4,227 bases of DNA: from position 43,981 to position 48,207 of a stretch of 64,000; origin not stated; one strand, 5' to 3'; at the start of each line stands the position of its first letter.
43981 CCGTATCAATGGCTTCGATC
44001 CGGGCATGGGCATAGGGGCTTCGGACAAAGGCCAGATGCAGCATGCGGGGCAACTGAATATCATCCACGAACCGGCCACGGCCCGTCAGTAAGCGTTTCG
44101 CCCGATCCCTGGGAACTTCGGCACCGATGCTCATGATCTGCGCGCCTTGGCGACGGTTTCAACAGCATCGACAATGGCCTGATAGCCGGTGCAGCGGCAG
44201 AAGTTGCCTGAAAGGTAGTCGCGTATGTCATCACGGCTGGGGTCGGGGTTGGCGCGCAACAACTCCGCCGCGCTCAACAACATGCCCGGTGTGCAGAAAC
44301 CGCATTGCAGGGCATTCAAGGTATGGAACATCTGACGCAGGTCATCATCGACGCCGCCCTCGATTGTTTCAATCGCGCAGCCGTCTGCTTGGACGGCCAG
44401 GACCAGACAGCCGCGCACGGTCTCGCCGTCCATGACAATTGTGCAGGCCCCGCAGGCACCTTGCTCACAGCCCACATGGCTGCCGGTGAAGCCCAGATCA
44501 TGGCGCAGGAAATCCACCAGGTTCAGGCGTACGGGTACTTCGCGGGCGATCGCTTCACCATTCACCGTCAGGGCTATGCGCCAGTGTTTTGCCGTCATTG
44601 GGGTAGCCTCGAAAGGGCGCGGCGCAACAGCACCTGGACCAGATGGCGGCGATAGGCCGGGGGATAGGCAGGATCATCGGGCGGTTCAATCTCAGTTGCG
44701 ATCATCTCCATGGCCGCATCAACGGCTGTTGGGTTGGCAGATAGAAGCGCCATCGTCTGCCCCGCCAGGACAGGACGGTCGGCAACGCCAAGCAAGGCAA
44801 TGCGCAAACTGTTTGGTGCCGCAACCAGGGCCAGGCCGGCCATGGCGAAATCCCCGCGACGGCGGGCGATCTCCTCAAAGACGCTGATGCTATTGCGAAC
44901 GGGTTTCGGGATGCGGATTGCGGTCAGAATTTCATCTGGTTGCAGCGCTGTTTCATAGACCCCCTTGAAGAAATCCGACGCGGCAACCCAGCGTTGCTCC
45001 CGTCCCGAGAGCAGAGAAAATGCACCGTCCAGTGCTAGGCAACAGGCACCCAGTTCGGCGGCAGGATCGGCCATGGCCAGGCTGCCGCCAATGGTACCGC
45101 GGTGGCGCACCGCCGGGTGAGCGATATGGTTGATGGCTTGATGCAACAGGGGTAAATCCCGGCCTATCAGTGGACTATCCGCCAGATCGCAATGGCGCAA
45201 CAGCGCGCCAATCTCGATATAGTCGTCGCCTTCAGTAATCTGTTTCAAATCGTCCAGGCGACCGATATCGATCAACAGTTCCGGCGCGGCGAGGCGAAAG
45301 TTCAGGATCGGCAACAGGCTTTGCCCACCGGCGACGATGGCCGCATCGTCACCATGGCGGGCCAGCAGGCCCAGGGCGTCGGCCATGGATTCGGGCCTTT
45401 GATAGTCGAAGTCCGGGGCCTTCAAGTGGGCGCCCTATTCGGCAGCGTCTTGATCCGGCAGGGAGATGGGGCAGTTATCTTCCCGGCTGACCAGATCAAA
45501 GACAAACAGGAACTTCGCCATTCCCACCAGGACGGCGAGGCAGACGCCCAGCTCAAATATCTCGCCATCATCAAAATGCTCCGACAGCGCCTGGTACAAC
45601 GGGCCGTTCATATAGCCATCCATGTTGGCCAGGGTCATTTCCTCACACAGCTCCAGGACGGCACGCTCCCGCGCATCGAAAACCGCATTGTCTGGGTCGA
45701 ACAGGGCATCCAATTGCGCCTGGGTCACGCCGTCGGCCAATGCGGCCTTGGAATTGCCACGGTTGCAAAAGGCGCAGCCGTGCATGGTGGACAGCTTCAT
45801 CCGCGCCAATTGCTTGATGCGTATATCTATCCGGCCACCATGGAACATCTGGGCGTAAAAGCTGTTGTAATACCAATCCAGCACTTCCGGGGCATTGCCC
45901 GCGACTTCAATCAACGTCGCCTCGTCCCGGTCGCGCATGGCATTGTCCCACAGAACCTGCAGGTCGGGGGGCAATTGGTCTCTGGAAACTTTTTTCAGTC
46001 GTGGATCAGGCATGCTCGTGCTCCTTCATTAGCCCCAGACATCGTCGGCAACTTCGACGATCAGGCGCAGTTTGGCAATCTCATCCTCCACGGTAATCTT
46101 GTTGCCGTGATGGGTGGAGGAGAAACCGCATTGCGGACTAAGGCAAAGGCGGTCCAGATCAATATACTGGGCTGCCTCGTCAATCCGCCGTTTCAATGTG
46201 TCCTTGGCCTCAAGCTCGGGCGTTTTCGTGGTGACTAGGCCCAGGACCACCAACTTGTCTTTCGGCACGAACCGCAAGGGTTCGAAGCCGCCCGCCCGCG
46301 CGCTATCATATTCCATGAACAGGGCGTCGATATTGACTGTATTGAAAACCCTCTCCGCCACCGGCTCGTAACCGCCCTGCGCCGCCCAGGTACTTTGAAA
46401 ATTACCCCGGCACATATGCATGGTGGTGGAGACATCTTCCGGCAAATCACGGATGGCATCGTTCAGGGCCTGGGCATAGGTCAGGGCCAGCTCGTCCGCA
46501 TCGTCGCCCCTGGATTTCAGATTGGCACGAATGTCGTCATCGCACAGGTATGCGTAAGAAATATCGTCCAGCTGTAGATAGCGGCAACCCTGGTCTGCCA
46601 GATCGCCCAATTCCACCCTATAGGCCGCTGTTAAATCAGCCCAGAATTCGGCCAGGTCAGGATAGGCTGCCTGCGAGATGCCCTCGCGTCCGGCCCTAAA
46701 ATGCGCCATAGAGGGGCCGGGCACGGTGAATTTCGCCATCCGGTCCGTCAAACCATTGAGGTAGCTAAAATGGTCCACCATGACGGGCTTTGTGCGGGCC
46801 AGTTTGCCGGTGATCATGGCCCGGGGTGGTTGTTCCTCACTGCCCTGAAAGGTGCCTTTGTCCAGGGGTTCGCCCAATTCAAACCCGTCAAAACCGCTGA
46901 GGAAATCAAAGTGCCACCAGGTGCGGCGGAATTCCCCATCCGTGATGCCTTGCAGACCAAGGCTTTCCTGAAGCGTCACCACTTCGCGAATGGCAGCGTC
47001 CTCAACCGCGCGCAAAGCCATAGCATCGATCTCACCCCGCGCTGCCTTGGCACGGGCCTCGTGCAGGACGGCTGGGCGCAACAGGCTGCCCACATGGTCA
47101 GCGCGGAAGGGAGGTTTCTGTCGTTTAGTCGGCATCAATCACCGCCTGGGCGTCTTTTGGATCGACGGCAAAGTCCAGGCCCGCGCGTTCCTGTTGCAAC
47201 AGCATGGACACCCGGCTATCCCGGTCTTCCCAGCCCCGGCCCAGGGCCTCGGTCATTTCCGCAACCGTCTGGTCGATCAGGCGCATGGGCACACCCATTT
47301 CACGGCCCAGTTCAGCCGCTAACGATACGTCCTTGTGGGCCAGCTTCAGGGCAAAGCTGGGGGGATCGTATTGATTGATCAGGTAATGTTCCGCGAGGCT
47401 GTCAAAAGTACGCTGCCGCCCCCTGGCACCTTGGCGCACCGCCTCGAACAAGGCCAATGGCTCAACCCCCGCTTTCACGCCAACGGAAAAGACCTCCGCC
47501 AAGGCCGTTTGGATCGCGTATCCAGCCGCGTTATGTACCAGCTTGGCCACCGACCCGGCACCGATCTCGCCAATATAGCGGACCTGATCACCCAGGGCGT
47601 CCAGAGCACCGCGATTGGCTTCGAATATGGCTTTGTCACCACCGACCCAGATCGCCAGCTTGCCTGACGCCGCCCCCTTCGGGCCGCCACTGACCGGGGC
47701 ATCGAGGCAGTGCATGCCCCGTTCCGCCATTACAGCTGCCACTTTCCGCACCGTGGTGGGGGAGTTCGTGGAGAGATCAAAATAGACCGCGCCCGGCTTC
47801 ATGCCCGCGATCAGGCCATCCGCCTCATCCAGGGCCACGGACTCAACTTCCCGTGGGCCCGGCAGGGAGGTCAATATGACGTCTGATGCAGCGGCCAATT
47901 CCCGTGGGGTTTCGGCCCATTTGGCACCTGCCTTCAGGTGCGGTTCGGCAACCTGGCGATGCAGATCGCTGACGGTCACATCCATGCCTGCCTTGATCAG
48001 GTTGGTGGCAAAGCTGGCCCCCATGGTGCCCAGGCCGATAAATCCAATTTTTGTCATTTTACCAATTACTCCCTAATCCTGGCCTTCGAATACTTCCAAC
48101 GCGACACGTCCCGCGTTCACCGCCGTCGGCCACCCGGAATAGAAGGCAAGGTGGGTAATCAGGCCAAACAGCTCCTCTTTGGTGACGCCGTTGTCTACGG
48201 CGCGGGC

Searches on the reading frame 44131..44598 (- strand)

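Call 55: search_protein_families(library=ncbifam, proteins=[window:44131-44598:-], max_evalue=1e-10)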
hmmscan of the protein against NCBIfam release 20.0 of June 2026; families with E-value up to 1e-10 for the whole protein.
window:44131-44598:- (155 aa): 11 families
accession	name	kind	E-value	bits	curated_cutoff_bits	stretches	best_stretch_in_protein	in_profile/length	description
NF041020.1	glyceraldDH_gamma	equivalog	1.5e-54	184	290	1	5-151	10-160/164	glyceraldehyde dehydrogenase subunit gamma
NF043084.2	XdhC_XDHase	equivalog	5.3e-46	155.8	217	1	8-150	3-150/151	xanthine dehydrogenase subunit XdhC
TIGR03193.1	4hydroxCoAred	equivalog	2.1e-45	154.2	257.8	1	9-150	3-148/148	4-hydroxybenzoyl-CoA reductase subunit gamma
TIGR03198.1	pucE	equivalog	2.2e-41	140.8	254.3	1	8-151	4-150/151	xanthine dehydrogenase subunit E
TIGR03311.1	Se_dep_XDH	equivalog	1.1e-39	136.2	830.45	1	10-153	3-147/848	selenium-dependent xanthine dehydrogenase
NF045668.1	pterin_aldehy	equivalog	1.6e-39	135.7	1100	1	9-152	4-154/905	molybdopterin-dependent aldehyde oxidoreductase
NF008514.0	PRK11433.1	equivalog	2.5e-34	118.7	322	1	5-152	50-216/218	aldehyde dehydrogenase iron-sulfur subunit PaoA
NF007387.0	PRK09908.1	equivalog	1.2e-33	115.8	212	1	7-152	8-158/159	xanthine dehydrogenase iron sulfur-binding subunit XdhC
TIGR02963.1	xanthine_xdhA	equivalog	3.1e-33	115.1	467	1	18-152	12-160/468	xanthine dehydrogenase small subunit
TIGR02969.1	mam_aldehyde_ox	subfamily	7e-27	93.3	1912.3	1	11-152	6-163/1330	aldehyde oxidase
TIGR03313.1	Se_sel_red_Mo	hypoth_equivalog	2e-11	42.3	1101.9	1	46-151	37-146/951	molybdopterin-dependent oxidoreductase Mo/Fe-S-binding subunit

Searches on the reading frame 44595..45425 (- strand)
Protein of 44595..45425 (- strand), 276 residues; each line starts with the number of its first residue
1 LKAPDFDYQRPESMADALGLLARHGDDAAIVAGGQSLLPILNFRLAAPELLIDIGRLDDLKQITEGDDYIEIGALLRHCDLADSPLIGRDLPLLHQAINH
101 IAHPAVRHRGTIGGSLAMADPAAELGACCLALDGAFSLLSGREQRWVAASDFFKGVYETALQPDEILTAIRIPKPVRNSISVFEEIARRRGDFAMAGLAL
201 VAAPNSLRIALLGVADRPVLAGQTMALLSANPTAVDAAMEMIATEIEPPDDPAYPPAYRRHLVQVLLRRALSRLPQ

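Call 55: search_protein_families(library=ncbifam, proteins=[window:44595-45425:-], max_evalue=1e-10)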
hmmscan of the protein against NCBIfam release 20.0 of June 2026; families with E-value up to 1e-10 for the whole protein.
window:44595-45425:- (276 aa): 7 families
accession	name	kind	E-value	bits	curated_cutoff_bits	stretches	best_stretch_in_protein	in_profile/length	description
NF041019.1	glyceraldDH_beta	equivalog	9.2e-64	215.4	350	1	1-273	1-279/280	glyceraldehyde dehydrogenase subunit beta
NF043083.1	XdhB_XDHase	equivalog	1.1e-31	110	310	1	7-272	6-281/289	xanthine dehydrogenase subunit XdhB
NF007427.0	PRK09971.1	equivalog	7.7e-29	100.8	287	1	7-272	6-281/292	xanthine dehydrogenase FAD-binding subunit XdhB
TIGR03195.1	4hydrxCoA_B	equivalog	4.9e-27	94.9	404.55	1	5-118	4-116/321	4-hydroxybenzoyl-CoA reductase subunit beta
TIGR02963.1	xanthine_xdhA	equivalog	1.8e-26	92.8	467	1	9-270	196-464/468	xanthine dehydrogenase small subunit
TIGR03199.1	pucC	equivalog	7.1e-15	55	306.05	1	11-201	1-184/264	xanthine dehydrogenase subunit C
TIGR03312.1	Se_sel_red_FAD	hypoth_equivalog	9.2e-14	51.2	241.5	1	8-266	4-242/257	molybdopterin-dependent oxidoreductase FAD-binding subunit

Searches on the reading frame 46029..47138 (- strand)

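Call 55: search_protein_families(library=ncbifam, proteins=[window:46029-47138:-], max_evalue=1e-10)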
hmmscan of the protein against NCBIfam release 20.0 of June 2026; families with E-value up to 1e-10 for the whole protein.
window:46029-47138:- (369 aa): 6 families
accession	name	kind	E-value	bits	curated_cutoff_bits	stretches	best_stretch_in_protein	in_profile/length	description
NF005085.0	PRK06520.1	subfamily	1e-139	465.8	313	1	5-368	2-368/368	5-methyltetrahydropteroyltriglutamate--homocysteine S-methyltransferase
NF004875.0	PRK06233.1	equivalog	2.6e-97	326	576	1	5-368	4-372/373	vitamin B12 independent methionine synthase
NF003317.0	PRK04326.1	equivalog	3.1e-27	95.6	406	1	7-341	5-302/340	methionine synthase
NF006589.0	PRK09121.1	equivalog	9.7e-13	47.9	392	1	14-341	8-316/342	methionine synthase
TIGR01371.1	met_syn_B12ind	equivalog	3.8e-12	46.1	929.95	1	9-341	424-731/754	5-methyltetrahydropteroyltriglutamate--homocysteine S-methyltransferase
NF003556.0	PRK05222.1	equivalog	4.5e-12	45.7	541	1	9-344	418-727/750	5-methyltetrahydropteroyltriglutamate--homocysteine S-methyltransferase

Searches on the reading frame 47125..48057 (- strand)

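Call 55: search_protein_families(library=ncbifam, proteins=[window:47125-48057:-], max_evalue=1e-10)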
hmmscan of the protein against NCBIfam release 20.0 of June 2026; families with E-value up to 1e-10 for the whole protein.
window:47125-48057:- (310 aa): 10 families
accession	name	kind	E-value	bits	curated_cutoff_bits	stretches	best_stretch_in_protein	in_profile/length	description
NF008592.0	PRK11559.1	equivalog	6.2e-60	203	397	1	2-274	3-271/296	2-hydroxy-3-oxopropionate reductase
TIGR01505.1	tartro_sem_red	equivalog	6.7e-55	186.4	340.75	1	3-272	1-266/291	2-hydroxy-3-oxopropionate reductase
TIGR01692.1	HIBADH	equivalog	2.5e-45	155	291.6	1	6-260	1-259/288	3-hydroxyisobutyrate dehydrogenase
NF043037.1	ThreonDh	equivalog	3.1e-45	154.9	350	1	3-283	4-283/297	L-threonate dehydrogenase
NF012005.0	PRK15461.1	equivalog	6.5e-39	133.9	348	1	1-282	1-282/298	sulfolactaldehyde 3-reductase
NF011633.0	PRK15059.1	equivalog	7.3e-35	120.5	451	1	3-250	2-245/292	2-hydroxy-3-oxopropionate reductase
NF007161.0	PRK09599.1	subfamily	7.5e-22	77.9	271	1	3-192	2-193/302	NADP-dependent phosphogluconate dehydrogenase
TIGR00872.1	gnd_rel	equivalog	3.7e-17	62.5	297.2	1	3-196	2-195/299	phosphogluconate dehydrogenase (NAD(+)-dependent, decarboxylating)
NF006765.0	PRK09287.1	equivalog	4.7e-16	58.7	413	1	2-192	4-203/476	NADP-dependent phosphogluconate dehydrogenase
TIGR00873.1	gnd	equivalog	1.4e-12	47.2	426.7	1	3-192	1-199/467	decarboxylating NADP(+)-dependent phosphogluconate dehydrogenase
